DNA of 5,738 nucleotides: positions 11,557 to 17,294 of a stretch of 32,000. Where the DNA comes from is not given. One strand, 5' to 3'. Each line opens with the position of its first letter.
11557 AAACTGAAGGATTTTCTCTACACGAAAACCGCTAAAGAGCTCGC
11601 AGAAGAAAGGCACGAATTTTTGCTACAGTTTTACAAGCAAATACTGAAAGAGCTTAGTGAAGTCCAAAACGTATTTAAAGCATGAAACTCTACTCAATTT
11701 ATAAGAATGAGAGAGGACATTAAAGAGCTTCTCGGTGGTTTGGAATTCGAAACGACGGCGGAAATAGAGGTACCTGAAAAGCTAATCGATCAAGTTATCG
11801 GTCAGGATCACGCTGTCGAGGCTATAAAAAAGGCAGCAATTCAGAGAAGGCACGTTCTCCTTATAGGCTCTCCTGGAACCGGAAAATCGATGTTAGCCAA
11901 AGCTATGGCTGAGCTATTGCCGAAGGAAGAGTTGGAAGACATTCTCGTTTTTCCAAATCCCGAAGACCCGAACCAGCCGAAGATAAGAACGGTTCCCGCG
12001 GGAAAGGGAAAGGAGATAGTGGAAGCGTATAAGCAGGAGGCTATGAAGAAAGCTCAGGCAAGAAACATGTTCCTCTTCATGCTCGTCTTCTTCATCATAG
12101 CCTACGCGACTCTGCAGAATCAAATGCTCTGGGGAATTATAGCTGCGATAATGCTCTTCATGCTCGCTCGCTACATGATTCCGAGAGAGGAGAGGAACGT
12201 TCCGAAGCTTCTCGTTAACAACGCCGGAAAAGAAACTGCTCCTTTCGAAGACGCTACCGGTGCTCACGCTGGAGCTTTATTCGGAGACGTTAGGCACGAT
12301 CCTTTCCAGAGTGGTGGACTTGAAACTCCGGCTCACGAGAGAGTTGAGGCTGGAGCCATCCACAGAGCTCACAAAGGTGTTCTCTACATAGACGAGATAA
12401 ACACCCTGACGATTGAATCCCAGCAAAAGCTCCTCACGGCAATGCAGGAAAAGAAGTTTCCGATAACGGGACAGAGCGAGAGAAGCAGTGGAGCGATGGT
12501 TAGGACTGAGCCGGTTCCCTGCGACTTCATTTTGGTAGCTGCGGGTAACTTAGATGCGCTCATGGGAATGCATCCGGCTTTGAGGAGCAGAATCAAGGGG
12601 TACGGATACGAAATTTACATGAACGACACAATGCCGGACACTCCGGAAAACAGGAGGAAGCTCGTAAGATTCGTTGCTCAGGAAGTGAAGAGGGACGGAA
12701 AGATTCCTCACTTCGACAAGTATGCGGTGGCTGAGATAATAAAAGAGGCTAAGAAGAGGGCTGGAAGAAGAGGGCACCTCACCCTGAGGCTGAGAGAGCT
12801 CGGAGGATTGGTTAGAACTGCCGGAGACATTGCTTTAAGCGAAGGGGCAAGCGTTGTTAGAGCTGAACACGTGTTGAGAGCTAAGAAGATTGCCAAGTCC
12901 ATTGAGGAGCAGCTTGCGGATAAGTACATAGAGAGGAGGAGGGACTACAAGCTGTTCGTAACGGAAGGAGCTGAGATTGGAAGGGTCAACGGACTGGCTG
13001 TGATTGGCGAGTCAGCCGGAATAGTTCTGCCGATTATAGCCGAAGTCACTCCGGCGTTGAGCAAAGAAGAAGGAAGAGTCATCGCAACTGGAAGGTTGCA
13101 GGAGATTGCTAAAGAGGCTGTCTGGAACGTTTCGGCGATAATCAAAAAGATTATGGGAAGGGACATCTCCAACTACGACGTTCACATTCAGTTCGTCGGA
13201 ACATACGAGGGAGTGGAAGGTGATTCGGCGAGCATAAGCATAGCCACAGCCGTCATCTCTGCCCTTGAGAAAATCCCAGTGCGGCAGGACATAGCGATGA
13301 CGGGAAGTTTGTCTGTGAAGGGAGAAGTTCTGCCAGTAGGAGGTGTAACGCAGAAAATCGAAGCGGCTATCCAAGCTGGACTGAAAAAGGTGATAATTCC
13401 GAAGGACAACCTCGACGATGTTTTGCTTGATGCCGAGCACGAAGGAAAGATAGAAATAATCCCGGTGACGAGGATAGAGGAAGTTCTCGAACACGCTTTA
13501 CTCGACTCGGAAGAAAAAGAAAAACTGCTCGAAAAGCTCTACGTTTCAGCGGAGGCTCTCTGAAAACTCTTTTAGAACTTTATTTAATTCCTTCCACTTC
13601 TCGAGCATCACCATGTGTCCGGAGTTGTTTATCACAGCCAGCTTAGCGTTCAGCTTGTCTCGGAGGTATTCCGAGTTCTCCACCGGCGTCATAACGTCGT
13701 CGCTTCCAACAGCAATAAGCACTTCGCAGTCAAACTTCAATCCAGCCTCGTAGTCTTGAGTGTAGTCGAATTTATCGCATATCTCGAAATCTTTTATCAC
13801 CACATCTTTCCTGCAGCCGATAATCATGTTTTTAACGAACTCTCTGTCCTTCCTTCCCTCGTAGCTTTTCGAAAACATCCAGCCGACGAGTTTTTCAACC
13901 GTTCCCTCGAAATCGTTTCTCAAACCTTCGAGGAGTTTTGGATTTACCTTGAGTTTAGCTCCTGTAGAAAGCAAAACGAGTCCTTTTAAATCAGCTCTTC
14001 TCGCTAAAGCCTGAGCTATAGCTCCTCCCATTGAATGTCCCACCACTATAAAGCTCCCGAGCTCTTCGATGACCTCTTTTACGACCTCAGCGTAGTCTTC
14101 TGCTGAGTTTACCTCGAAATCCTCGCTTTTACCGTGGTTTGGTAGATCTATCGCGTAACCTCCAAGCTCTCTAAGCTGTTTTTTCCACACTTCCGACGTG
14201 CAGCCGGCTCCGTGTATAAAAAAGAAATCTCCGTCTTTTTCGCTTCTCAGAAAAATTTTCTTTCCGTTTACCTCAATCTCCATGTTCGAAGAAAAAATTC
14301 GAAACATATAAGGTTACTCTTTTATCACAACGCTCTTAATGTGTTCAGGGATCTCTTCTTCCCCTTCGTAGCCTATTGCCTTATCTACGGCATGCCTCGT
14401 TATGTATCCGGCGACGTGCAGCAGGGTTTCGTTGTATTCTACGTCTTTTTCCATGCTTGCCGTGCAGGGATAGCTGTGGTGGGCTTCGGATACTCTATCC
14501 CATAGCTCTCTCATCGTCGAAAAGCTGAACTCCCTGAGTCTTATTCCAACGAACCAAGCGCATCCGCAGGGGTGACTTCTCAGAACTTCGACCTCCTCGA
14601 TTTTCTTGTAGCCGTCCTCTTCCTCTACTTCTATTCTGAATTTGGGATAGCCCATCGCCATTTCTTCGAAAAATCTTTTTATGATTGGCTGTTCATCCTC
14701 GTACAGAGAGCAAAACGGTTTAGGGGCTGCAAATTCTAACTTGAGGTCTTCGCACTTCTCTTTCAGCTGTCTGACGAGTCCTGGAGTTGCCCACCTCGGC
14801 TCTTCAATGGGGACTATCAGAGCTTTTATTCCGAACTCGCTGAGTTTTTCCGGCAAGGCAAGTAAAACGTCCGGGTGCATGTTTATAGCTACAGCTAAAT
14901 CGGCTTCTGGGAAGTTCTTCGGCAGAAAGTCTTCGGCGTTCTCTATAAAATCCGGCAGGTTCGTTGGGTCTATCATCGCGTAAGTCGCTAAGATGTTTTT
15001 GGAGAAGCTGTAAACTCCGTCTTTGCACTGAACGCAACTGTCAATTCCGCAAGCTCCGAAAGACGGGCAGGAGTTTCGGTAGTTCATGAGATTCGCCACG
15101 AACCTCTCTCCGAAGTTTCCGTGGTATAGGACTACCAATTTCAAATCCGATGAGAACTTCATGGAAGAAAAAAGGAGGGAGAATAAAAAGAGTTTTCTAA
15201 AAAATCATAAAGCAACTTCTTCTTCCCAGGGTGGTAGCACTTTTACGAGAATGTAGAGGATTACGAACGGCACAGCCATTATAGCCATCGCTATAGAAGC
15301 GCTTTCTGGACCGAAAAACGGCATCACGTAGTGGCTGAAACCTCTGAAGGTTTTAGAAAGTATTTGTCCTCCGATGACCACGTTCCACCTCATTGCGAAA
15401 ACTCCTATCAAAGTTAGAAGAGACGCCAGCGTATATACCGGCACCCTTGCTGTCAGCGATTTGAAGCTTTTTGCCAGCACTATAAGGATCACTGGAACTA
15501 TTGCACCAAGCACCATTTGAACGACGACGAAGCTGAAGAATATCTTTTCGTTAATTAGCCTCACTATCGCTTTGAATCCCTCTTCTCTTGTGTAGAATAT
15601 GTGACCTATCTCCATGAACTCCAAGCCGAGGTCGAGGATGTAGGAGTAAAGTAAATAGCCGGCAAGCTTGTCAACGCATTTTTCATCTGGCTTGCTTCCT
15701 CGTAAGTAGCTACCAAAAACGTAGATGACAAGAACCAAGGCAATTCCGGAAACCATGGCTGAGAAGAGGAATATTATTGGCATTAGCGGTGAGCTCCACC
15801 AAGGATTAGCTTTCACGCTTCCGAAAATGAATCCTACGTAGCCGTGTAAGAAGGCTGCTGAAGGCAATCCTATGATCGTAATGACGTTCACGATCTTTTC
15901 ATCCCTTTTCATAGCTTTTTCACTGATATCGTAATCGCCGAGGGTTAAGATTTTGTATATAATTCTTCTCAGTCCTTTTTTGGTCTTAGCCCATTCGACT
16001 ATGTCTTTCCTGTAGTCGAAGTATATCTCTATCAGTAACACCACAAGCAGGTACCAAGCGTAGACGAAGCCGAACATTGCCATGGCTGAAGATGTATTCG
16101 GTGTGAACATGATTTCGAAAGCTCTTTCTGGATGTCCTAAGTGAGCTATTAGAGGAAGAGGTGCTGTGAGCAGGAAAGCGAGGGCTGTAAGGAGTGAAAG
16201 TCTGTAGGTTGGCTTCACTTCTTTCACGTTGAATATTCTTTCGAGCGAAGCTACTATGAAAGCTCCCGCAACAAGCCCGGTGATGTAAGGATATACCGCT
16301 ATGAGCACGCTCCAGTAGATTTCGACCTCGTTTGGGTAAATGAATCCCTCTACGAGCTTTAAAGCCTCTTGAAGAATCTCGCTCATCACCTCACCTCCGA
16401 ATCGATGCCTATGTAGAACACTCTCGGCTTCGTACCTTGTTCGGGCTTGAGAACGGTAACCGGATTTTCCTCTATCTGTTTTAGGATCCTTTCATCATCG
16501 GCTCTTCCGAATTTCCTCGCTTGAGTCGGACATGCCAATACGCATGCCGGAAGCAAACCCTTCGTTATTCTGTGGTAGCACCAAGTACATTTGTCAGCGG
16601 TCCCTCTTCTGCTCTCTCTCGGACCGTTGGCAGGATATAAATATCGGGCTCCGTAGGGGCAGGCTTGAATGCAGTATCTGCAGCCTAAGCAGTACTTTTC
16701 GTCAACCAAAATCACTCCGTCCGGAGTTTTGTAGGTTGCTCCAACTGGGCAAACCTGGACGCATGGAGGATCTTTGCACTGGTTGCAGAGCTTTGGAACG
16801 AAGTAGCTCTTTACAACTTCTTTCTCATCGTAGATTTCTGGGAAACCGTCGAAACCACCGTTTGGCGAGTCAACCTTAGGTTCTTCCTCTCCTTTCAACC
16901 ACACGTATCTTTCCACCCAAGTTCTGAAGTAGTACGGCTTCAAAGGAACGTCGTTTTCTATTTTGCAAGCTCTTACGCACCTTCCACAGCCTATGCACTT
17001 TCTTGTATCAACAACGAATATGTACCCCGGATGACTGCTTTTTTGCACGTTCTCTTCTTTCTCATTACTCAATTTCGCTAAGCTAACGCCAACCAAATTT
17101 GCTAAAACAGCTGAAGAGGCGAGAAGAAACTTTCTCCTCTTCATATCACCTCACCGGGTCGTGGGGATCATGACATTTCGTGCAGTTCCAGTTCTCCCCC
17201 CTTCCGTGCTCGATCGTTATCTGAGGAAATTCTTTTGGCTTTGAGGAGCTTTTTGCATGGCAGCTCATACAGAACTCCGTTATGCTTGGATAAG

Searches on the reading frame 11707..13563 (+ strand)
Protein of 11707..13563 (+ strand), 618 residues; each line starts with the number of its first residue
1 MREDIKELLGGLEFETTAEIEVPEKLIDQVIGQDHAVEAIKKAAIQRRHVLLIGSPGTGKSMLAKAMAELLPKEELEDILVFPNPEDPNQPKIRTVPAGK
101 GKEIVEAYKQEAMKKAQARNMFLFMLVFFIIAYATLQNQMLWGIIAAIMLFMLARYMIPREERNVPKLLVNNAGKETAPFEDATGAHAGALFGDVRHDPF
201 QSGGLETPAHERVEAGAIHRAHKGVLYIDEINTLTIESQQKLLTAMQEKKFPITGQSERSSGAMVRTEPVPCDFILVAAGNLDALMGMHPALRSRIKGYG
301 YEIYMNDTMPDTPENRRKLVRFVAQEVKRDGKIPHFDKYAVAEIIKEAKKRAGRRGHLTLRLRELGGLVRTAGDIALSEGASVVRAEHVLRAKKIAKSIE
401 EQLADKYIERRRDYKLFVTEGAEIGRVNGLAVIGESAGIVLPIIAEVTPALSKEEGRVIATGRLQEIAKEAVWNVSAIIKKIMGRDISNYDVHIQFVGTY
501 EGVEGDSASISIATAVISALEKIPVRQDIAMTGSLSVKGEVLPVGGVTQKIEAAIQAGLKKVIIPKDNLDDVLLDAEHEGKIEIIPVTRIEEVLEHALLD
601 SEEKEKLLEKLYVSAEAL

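Call 47: search_protein_families(library=pfam, proteins=[window:11707-13563:+], max_evalue=0.00001)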
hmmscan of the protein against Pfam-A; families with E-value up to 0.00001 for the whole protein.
window:11707-13563:+ (618 aa): 14 families
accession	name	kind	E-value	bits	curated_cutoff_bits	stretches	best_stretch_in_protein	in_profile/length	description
PF05362.19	Lon_C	-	1.1e-32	113.7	21.1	1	416-599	19-204/205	Lon protease (S16) C-terminal proteolytic domain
PF01078.27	Mg_chelatase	-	5.1e-17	62.4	20.3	1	28-80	3-55/207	Magnesium chelatase, subunit ChlI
PF00158.32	Sigma54_activat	-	5.1e-15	56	20.2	1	209-259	81-130/168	Sigma-54 interaction domain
PF07728.20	AAA_5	-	8.3e-12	45.7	22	0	49-74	1-26/139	AAA domain (dynein-related subfamily)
PF20436.4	LonB_AAA-LID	-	1.5e-09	38.2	22.4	1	335-392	1-58/65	Archaeal LonB, AAA+ ATPase LID domain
PF13541.12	ChlI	-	1.9e-09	37.9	27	1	461-568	15-121/121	Subunit ChlI of Mg-chelatase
PF00493.29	MCM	-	4.4e-09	36.2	23.3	0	212-253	111-152/224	MCM P-loop domain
PF13245.12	AAA_19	-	6.8e-07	30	25.1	1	38-250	3-118/134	AAA domain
PF20030.5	bpMoxR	-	7.4e-07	28.9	27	1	24-80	8-64/205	MoxR domain in the MoxR-vWA-beta-propeller ternary systems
PF00004.35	AAA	-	7.5e-07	30.1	21.2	0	50-71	1-22/131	ATPase family associated with various cellular activities (AAA)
PF13401.12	AAA_22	-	1.2e-06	29.3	27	0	46-108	4-54/130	AAA domain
PF05496.18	RuvB_N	-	4.2e-06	27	27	0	34-70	13-56/159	Holliday junction DNA helicase RuvB P-loop domain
PF14532.12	Sigma54_activ_2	-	4.4e-06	27.4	25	0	39-70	13-44/138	Sigma-54 interaction domain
PF07726.17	AAA_3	-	9.4e-06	26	27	0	223-258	63-98/131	ATPase family associated with various cellular activities (AAA)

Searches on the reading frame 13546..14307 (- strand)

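Call 47: search_protein_families(library=pfam, proteins=[window:13546-14307:-], max_evalue=0.00001)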
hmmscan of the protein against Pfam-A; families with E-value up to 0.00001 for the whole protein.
window:13546-14307:- (253 aa): 4 families
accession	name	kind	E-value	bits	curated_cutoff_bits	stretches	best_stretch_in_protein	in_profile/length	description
PF12697.13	Abhydrolase_6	-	7.9e-22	79.4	26.3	1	29-242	2-215/217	Alpha/beta hydrolase family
PF00561.26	Abhydrolase_1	-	2.6e-16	60.4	25.8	1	29-136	4-123/245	alpha/beta hydrolase fold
PF12146.15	Hydrolase_4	-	9.3e-11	41.9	27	1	30-237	9-238/239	Serine aminopeptidase, S33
PF00975.26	Thioesterase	-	4.1e-07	30.9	26.4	1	37-246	12-220/226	Thioesterase domain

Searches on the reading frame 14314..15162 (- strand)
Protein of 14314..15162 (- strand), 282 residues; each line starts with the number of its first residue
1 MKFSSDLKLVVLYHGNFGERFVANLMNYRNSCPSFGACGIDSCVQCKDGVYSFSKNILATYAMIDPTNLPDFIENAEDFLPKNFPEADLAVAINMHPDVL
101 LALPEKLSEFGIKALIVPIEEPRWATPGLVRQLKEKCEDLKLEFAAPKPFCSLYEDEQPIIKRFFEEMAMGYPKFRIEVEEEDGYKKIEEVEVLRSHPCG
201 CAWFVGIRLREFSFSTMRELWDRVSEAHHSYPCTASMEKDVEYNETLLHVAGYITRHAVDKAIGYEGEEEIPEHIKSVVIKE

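Call 47: search_protein_families(library=pfam, proteins=[window:14314-15162:-], max_evalue=0.00001)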
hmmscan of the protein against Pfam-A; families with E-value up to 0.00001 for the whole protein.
window:14314-15162:- (282 aa): 1 family
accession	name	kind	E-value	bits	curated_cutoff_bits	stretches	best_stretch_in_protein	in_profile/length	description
PF02593.20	DUF166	-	4.2e-72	242.7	24.4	1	10-264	1-220/221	Domain of unknown function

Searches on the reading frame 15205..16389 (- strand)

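Call 47: search_protein_families(library=pfam, proteins=[window:15205-16389:-], max_evalue=0.00001)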
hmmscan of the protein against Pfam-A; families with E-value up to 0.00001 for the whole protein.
window:15205-16389:- (394 aa): 1 family
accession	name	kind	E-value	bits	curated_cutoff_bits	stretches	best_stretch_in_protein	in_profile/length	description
PF03916.19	NrfD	-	2.4e-43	149.4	25.8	1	23-343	8-310/313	Polysulphide reductase, NrfD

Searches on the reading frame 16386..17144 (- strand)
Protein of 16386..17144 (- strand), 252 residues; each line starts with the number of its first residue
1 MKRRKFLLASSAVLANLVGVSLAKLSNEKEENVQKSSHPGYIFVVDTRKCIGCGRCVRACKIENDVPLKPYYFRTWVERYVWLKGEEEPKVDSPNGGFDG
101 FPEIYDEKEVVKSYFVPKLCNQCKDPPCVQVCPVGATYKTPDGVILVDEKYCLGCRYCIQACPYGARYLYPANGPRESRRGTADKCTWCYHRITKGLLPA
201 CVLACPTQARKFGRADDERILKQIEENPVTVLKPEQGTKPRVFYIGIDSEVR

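Call 47: search_protein_families(library=pfam, proteins=[window:16386-17144:-], max_evalue=0.00001)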
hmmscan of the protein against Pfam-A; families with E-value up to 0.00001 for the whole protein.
window:16386-17144:- (252 aa): 13 families
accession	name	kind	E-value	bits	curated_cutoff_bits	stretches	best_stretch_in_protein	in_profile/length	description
PF13247.11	Fer4_11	-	1.4e-24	86.6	26.2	1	112-214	2-99/100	4Fe-4S dicluster domain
PF12838.12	Fer4_7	-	1.8e-20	73.6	27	2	49-136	1-52/52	4Fe-4S dicluster domain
PF12837.12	Fer4_6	-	2.9e-15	55.8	25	1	144-166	1-23/24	4Fe-4S binding domain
PF12797.12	Fer4_2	-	1.7e-14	53.1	24.5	0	42-61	2-21/22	4Fe-4S binding domain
PF13237.11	Fer4_10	-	2.6e-14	53.3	25.5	2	146-206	3-53/53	4Fe-4S dicluster domain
PF13187.11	Fer4_9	-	5.8e-14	52.3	27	1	151-209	1-51/52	4Fe-4S dicluster domain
PF00037.32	Fer4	-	8.6e-13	48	21.1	1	146-167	2-23/24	4Fe-4S binding domain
PF12798.12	Fer4_3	-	1.7e-07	32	27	0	152-166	1-15/15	4Fe-4S binding domain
PF13183.11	Fer4_8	-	2.9e-07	31.4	27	1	48-135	3-67/68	4Fe-4S dicluster domain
PF25160.1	LdpA_Fe-S-bd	-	4.7e-07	29.9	27.6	0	123-165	5-41/49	LdpA Fe-S cluster-binding domain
PF14697.11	Fer4_21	-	1.4e-06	28.7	35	0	45-61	3-19/59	4Fe-4S dicluster domain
PF13534.11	Fer4_17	-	3.5e-06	27.9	22.2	0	49-73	1-25/61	4Fe-4S dicluster domain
PF13484.11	Fer4_16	-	5.2e-06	27.6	30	0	49-60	1-12/66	4Fe-4S double cluster binding domain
